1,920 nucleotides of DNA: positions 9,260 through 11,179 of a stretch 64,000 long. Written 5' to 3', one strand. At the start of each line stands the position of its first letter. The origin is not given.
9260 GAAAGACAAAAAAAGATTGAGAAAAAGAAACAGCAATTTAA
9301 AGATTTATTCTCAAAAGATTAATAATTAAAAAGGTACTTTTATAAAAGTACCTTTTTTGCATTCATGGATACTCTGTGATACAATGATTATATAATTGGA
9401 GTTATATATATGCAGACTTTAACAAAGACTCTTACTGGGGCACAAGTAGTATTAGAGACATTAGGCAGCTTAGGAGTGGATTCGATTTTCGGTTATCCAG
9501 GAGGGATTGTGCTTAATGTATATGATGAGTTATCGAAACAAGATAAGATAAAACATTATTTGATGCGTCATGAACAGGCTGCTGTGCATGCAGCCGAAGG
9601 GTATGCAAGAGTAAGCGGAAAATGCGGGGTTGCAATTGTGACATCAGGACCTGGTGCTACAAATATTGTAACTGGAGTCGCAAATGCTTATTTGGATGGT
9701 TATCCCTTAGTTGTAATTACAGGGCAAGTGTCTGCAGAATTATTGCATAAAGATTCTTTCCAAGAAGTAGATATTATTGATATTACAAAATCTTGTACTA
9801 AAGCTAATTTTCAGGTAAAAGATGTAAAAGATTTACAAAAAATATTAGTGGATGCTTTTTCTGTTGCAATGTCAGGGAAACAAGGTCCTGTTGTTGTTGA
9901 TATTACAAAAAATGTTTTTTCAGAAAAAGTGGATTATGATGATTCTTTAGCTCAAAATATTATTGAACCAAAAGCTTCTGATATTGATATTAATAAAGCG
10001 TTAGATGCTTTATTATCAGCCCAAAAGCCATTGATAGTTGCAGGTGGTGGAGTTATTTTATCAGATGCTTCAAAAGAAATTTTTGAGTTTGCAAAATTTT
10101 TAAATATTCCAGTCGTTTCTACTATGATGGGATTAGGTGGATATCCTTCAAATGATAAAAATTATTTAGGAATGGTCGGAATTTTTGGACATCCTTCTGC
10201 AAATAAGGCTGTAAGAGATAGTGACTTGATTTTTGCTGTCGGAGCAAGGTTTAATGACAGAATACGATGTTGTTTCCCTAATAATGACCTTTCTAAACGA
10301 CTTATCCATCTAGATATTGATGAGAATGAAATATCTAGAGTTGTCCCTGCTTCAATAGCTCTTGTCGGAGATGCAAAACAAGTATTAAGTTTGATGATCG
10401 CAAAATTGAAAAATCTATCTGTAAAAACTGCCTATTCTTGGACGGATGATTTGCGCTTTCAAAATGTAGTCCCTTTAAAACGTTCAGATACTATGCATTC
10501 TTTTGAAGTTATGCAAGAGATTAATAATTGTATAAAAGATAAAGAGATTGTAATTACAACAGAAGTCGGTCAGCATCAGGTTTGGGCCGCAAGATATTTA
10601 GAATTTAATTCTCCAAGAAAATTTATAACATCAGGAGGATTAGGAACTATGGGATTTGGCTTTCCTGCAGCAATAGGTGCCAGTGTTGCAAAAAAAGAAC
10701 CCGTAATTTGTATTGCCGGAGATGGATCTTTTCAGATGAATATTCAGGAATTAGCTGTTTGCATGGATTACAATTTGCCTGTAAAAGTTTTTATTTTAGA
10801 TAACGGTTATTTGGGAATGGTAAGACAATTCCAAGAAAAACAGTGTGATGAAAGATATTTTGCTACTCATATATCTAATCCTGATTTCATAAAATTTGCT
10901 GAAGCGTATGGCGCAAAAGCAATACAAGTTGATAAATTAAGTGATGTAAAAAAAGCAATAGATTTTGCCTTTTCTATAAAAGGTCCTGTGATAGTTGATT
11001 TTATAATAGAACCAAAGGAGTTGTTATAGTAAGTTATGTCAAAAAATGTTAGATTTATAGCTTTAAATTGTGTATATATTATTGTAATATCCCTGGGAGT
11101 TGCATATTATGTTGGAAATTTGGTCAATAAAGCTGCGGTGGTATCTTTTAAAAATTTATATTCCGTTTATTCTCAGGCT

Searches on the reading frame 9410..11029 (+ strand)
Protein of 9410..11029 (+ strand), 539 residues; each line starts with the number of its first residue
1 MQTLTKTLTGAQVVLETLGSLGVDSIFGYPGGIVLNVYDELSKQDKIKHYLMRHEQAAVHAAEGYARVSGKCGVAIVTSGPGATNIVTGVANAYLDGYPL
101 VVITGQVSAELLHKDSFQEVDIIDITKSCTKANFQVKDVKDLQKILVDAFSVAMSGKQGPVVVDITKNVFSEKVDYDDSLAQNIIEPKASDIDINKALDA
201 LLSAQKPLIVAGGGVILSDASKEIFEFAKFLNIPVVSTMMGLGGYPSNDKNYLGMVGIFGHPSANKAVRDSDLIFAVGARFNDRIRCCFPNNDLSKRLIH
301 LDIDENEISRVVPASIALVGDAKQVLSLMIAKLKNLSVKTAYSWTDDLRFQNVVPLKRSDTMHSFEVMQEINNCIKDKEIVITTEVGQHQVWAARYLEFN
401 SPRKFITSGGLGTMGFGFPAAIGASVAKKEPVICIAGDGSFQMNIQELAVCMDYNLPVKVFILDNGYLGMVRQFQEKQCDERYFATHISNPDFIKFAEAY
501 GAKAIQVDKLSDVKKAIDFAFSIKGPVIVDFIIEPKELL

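Call 61: search_protein_families(library=pfam, proteins=[window:9410-11029:+], max_evalue=0.00001)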
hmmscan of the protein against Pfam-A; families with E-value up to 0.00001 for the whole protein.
window:9410-11029:+ (539 aa): 3 families
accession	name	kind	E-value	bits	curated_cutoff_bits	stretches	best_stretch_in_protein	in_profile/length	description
PF02775.26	TPP_enzyme_C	-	3.4e-55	186.4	21.9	1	386-531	2-151/151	Thiamine pyrophosphate enzyme, C-terminal TPP binding domain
PF02776.23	TPP_enzyme_N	-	1.7e-42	144.4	26.8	1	9-124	2-118/119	Thiamine pyrophosphate enzyme, N-terminal TPP binding domain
PF00205.28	TPP_enzyme_M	-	4.9e-41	140.1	30.4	1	194-327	1-135/137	Thiamine pyrophosphate enzyme, central domain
